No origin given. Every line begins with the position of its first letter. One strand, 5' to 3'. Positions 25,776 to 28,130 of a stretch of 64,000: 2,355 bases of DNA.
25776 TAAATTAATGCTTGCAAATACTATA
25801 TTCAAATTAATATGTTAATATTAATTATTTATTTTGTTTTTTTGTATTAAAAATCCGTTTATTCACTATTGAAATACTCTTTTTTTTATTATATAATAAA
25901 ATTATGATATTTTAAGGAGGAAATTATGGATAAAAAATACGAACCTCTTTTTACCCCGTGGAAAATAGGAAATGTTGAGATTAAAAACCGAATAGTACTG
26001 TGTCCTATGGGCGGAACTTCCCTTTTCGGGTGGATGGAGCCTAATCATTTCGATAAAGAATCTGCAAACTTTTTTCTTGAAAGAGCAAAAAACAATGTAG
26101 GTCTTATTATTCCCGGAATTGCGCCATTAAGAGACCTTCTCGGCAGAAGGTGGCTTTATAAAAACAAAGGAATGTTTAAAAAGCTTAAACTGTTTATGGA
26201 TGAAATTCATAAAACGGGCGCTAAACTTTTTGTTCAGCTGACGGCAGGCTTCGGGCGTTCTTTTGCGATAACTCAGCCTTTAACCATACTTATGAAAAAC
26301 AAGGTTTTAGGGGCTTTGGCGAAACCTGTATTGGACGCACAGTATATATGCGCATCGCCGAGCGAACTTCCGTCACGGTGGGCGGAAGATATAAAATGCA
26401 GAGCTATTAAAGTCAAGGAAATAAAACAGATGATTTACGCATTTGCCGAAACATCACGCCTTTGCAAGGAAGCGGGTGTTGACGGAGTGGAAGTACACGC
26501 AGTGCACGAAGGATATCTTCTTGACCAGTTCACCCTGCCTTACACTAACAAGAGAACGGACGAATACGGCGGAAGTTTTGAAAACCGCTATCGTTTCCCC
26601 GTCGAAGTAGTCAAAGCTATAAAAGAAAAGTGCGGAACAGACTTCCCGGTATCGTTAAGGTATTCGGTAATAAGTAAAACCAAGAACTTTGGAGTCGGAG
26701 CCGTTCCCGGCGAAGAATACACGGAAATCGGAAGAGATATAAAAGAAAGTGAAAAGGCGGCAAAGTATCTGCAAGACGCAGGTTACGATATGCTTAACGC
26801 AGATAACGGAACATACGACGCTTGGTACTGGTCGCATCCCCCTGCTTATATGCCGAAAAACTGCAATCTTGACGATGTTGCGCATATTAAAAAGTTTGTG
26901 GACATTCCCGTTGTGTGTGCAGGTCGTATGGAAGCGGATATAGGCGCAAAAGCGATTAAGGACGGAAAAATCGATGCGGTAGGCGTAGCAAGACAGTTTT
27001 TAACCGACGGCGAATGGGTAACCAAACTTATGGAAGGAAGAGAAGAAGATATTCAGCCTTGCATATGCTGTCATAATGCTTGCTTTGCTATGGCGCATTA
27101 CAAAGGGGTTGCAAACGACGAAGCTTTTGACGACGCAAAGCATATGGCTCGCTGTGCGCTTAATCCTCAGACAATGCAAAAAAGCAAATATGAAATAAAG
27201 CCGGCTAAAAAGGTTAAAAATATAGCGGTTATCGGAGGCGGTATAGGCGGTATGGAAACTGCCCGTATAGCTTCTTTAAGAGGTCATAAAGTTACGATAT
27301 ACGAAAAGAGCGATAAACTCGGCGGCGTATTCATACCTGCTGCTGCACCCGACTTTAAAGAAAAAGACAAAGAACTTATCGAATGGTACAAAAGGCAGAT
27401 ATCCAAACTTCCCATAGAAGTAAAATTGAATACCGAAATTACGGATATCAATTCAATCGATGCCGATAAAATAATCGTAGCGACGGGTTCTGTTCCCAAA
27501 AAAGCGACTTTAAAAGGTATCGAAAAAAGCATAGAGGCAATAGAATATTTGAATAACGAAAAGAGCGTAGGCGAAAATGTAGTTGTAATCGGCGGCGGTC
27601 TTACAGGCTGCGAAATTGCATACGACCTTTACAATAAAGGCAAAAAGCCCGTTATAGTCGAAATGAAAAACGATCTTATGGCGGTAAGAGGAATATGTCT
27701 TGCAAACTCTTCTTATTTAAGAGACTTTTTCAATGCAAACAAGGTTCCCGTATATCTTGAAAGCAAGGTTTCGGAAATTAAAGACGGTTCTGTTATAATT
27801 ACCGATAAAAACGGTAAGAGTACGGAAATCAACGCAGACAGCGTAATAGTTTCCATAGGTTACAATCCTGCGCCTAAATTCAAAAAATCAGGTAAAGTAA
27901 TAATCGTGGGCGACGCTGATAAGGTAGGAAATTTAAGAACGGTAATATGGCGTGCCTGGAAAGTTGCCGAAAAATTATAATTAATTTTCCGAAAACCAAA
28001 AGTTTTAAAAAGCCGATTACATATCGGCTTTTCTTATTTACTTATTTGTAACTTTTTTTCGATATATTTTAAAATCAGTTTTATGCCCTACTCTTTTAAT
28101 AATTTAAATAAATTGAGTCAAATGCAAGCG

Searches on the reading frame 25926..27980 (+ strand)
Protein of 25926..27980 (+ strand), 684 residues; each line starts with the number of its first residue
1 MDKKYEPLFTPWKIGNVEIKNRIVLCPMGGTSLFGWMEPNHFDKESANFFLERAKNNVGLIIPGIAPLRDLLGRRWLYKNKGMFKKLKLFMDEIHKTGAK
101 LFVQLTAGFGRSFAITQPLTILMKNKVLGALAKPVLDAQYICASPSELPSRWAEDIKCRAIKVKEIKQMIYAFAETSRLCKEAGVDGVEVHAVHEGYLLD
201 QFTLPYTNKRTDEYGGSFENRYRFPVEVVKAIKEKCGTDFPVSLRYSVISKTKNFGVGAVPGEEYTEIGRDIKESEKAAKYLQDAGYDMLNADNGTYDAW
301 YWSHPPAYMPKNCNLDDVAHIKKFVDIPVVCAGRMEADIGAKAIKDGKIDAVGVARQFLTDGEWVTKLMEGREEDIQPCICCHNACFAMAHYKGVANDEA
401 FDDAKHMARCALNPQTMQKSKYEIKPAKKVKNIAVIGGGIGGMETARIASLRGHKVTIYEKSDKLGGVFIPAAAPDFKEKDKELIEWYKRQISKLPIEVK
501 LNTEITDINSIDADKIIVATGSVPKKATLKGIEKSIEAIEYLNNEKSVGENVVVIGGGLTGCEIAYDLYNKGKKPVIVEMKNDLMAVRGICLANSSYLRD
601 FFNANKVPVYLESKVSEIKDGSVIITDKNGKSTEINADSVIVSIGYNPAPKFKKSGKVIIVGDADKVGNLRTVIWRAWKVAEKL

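Call 8: search_protein_families(library=pfam, proteins=[window:25926-27980:+], max_evalue=0.01)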
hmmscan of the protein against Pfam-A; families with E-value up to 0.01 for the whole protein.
window:25926-27980:+ (684 aa): 17 families
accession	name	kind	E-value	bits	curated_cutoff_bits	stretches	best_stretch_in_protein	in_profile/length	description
PF00724.26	Oxidored_FMN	-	6.6e-57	193.8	27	1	8-374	2-341/342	NADH:flavin oxidoreductase / NADH oxidase family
PF07992.20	Pyr_redox_2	-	6.1e-34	118.2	26.1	2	510-657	97-248/291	Pyridine nucleotide-disulphide oxidoreductase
PF00070.33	Pyr_redox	-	3e-18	66.5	22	2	551-621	1-69/82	Pyridine nucleotide-disulphide oxidoreductase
PF13738.12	Pyr_redox_3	-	7.8e-18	65.2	30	1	506-655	118-276/305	Pyridine nucleotide-disulphide oxidoreductase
PF01266.30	DAO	-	5.5e-14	52.9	27.9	2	433-466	2-35/353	FAD dependent oxidoreductase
PF13450.12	NAD_binding_8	-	1.1e-11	45.3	21.9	1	435-468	1-34/68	NAD(P)-binding Rossmann-like domain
PF13434.12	Lys_Orn_oxgnase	-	3.3e-08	33.5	21.3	1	497-609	132-245/339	L-lysine 6-monooxygenase/L-ornithine 5-monooxygenase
PF03486.20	HI0933_like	-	1.3e-07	31.8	50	1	432-466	2-36/244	HI0933-like protein Rossmann domain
PF00890.30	FAD_binding_2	-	3.3e-07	30.3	20.4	1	433-467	2-36/414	FAD binding domain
PF12831.13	FAD_oxidored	-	6.9e-07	29.3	27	1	433-473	2-42/416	FAD dependent oxidoreductase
PF01134.28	GIDA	-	4.3e-06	26.5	22.1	0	551-586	1-36/391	Glucose inhibited division protein A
PF02737.24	3HCDH_N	-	8.8e-05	22.9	22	0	432-516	1-82/180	3-hydroxyacyl-CoA dehydrogenase, NAD binding domain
PF00743.25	FMO-like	-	0.00016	20.7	22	0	431-469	2-40/532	Flavin-binding monooxygenase-like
PF01593.30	Amino_oxidase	-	0.00039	20.3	19.8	0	583-650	189-260/443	Flavin containing amine oxidoreductase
PF06690.17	HcgC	-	0.001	19.1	31.4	1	534-584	28-77/248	FeGP cofactor biosynthesis protein, methyltransferase HcgC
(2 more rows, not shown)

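Call 14: find_encoding_contigs(protein=window:25926-27980:+, flank=10000, max_places=10)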
Protein window:25926-27980:+ (684 aa): no gene with exactly this product is on record in the collection.
